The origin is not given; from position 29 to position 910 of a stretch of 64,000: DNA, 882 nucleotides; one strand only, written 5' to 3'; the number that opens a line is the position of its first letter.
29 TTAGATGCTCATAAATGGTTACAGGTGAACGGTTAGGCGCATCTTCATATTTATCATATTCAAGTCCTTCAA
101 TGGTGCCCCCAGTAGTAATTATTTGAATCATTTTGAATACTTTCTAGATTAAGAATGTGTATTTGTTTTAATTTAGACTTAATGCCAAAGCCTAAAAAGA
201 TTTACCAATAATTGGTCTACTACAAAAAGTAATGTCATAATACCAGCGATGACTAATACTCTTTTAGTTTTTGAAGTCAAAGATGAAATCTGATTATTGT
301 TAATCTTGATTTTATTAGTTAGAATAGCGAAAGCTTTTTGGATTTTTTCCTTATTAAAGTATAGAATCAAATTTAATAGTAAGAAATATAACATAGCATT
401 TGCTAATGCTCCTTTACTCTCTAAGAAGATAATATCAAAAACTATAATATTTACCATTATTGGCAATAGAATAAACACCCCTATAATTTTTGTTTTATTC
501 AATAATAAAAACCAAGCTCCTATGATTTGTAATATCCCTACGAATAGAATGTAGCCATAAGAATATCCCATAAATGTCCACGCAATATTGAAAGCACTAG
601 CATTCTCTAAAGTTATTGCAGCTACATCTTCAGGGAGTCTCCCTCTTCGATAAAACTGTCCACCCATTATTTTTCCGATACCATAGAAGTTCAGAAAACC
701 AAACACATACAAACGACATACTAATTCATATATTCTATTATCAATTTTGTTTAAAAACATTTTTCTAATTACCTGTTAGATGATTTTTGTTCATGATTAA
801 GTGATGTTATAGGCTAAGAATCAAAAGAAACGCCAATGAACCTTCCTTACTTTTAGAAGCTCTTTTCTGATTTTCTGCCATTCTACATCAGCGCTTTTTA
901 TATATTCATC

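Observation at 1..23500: AT-rich accessory island (about 30% GC) in a backbone of about 45% GC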

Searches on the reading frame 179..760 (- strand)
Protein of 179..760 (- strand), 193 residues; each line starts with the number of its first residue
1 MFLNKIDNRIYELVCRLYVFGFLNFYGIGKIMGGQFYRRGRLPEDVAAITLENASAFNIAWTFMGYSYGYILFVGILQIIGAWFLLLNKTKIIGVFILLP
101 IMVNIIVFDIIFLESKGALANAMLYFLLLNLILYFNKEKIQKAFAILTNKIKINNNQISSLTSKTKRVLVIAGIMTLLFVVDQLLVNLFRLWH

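Call 6: search_protein_families(library=pfam, proteins=[window:179-760:-])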
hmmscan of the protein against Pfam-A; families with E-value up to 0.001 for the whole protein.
window:179-760:- (193 aa): 0 families

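Call 20: find_encoding_contigs(protein=window:179-760:-, flank=10000, max_places=6)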
Protein window:179-760:- (193 aa): 3 contigs read that carry it; 1 place shown.
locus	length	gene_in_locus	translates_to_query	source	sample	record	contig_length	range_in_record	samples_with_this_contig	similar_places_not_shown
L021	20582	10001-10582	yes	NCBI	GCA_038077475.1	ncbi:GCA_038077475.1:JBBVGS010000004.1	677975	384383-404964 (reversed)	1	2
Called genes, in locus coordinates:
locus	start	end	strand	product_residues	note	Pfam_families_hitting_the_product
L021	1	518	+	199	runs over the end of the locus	-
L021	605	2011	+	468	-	PF01738:DLH (faint), PF02129:Peptidase_S15, PF08840:BAAT_C (faint), PF00561:Abhydrolase_1, PF12697:Abhydrolase_6, PF00326:Peptidase_S9 (faint), PF12146:Hydrolase_4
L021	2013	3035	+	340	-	PF08240:ADH_N, PF00107:ADH_zinc_N, PF13602:ADH_zinc_N_2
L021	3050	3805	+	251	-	PF13483:Lactamase_B_3 (weak), PF12706:Lactamase_B_2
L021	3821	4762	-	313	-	-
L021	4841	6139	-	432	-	PF12146:Hydrolase_4 (weak)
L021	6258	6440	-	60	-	PF08281:Sigma70_r4_2, PF00196:GerE (weak)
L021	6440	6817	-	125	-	PF04542:Sigma70_r2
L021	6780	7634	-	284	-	PF10604:Polyketide_cyc2, PF03364:Polyketide_cyc (faint)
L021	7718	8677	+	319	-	PF12625:Arabinose_bd, PF12833:HTH_18 (faint)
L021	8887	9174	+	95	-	-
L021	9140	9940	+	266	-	PF04945:YHS (weak)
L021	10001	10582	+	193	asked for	-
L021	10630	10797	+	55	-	-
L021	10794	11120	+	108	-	PF00710:Asparaginase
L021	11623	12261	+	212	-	PF07336:ABATE, PF11706:zf-CGNR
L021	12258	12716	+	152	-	PF13420:Acetyltransf_4 (weak), PF00583:Acetyltransf_1, PF13673:Acetyltransf_10, PF13508:Acetyltransf_7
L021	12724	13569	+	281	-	-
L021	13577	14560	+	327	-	PF00248:Aldo_ket_red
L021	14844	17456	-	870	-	PF19501:PcRGLX_1st (faint), PF21345:PcRGLX_2nd, PF21346:PcRGLX_3rd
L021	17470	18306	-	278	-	PF00480:ROK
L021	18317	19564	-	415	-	PF07690:MFS_1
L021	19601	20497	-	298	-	PF02585:PIG-L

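Call 47: search_protein_families(library=ncbifam, proteins=[window:179-760:-], max_evalue=0.01)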
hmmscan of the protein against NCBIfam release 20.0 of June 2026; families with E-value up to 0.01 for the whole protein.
window:179-760:- (193 aa): 0 families

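Call 54: find_homologous_proteins(query=L021:11623-12261:+)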
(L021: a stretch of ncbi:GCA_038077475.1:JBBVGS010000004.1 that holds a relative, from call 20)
Query L021:11623-12261:+ (212 aa): 303 proteins with E <= 0.001 among 331 candidates; the best 120 are listed.
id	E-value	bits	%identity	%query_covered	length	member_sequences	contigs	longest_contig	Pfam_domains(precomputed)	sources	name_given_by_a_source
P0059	1.4e-140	484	98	100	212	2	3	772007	PF07336.17,PF11706.14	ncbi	-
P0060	4.9e-100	351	72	100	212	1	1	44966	PF07336.17,PF11706.14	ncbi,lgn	ncbi:MAG: CGNR zinc finger domain-containing protein [Saonia sp.]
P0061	9.0e-81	288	55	99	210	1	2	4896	PF07336.17,PF11706.14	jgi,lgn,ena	-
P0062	1.4e-72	261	55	98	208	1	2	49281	PF07336.17,PF11706.14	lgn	-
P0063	1.1e-58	216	49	96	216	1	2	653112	PF07336.17,PF11706.14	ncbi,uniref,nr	ncbi:CGNR zinc finger domain-containing protein [Sinomicrobium weinanense]|uniref:CGNR zinc finger d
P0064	1.2e-58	216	45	95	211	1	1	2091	PF07336.17,PF11706.14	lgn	-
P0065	1.2e-58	216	49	95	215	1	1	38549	PF07336.17,PF11706.14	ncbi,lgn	-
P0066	3.2e-58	215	47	96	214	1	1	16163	PF07336.17,PF11706.14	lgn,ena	-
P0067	4.1e-57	211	47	96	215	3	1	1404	PF07336.17,PF11706.14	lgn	-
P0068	2.8e-44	169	40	95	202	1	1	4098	PF07336.17,PF11706.14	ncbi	-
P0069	2.1e-42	163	39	95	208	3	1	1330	PF07336.17,PF11706.14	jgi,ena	-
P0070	3.0e-41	159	40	96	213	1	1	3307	PF07336.17,PF11706.14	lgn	-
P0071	3.7e-41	159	38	95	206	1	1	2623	PF07336.17,PF11706.14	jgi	jgi:predicted RNA-binding Zn ribbon-like protein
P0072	5.1e-41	158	38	97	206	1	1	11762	PF07336.17,PF11706.14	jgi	jgi:predicted RNA-binding Zn ribbon-like protein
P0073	5.6e-41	158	38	95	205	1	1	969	PF07336.17,PF11706.14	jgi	jgi:predicted RNA-binding Zn ribbon-like protein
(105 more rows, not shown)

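Call 55: find_encoding_contigs(protein=P0059, flank=10000, max_places=5)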
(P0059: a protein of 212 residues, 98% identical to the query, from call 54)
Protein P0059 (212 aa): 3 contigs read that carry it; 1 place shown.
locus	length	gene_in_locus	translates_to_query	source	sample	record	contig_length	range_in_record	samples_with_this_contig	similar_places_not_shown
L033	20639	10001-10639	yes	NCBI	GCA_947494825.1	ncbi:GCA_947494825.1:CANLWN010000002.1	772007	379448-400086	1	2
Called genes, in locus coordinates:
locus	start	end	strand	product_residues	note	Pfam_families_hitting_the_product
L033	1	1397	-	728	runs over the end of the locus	PF12437:GSIII_N, PF00120:Gln-synt_C, PF18318:Gln-synt_C-ter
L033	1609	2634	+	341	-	PF03951:Gln-synt_N, PF00120:Gln-synt_C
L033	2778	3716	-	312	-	PF01699:Na_Ca_ex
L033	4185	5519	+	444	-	-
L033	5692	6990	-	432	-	-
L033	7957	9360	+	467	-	PF07693:KAP_NTPase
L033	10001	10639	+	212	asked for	PF07336:ABATE, PF11706:zf-CGNR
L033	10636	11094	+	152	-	PF13420:Acetyltransf_4 (weak), PF00583:Acetyltransf_1, PF13673:Acetyltransf_10, PF13508:Acetyltransf_7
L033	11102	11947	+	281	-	-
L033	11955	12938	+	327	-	PF00248:Aldo_ket_red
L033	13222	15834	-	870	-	PF19501:PcRGLX_1st (faint), PF21345:PcRGLX_2nd, PF21346:PcRGLX_3rd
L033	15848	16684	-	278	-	PF00480:ROK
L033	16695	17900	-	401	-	PF07690:MFS_1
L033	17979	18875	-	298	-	PF02585:PIG-L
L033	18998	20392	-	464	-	PF14322:SusD-like_3, PF07980:SusD_RagB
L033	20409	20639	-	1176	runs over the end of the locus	PF13620:CarboxypepD_reg, PF13715:CarbopepD_reg_2, PF07715:Plug, PF00593:TonB_dep_Rec_b-barrel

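Call 71: search_protein_families(library=pfam, proteins=[L033:7957-9360:+, L021:11130-11468:+], max_evalue=0.1)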
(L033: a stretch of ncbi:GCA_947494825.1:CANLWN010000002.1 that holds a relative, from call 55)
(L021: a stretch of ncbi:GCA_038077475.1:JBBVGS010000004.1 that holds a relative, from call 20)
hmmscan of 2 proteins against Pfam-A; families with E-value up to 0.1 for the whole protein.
L033:7957-9360:+ (467 aa): 7 families
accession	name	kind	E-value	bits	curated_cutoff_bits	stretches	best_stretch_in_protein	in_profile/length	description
PF07693.20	KAP_NTPase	-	1.7e-38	133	20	1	26-321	4-286/293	KAP family P-loop domain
PF24883.2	NPHP3_N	-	3.4e-05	24.5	24.8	0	160-212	101-151/164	Nephrocystin 3, N-terminal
PF13401.12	AAA_22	-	0.00031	21.5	27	1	50-220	15-120/130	AAA domain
PF13191.12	AAA_16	-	0.0024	18.8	32.6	1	50-198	34-147/167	AAA ATPase domain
PF01920.25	Prefoldin_2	-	0.0029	18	27.6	1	361-415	22-76/106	Prefoldin subunit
PF04084.20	RecA-like_ORC2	-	0.028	14.1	25.1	0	121-226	83-176/251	Origin recognition complex subunit 2 RecA-like domain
PF00004.35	AAA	-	0.087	13.7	21.2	0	161-198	37-72/131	ATPase family associated with various cellular activities (AAA)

L021:11130-11468:+ (112 aa): 0 families

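Call 82: search_protein_families(library=padloc, proteins=[L033:7957-9360:+], max_evalue=0.001)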
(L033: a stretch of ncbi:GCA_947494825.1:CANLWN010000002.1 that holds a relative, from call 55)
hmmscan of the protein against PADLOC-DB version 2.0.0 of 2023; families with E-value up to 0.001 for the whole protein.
L033:7957-9360:+ (467 aa): 7 families
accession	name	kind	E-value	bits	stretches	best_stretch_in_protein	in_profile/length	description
PDLC04959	PDC-S20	-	1e-155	517.8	1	1-466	1-462/464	-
PDLC04956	PDC-S20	-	1e-45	155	1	21-408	14-408/450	-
PDLC04958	PDC-S20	-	2.9e-37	127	1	21-263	6-261/458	-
PDLC04957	PDC-S20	-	1.1e-35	122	1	29-324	16-312/446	-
PDLC02361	PifA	-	9.9e-27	91.8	1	37-357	37-347/720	PifA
PDLC02210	QatA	-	4.4e-17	59.8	2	124-282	149-303/593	-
PDLC02209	QatA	-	6.1e-16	56.2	1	133-249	154-270/646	-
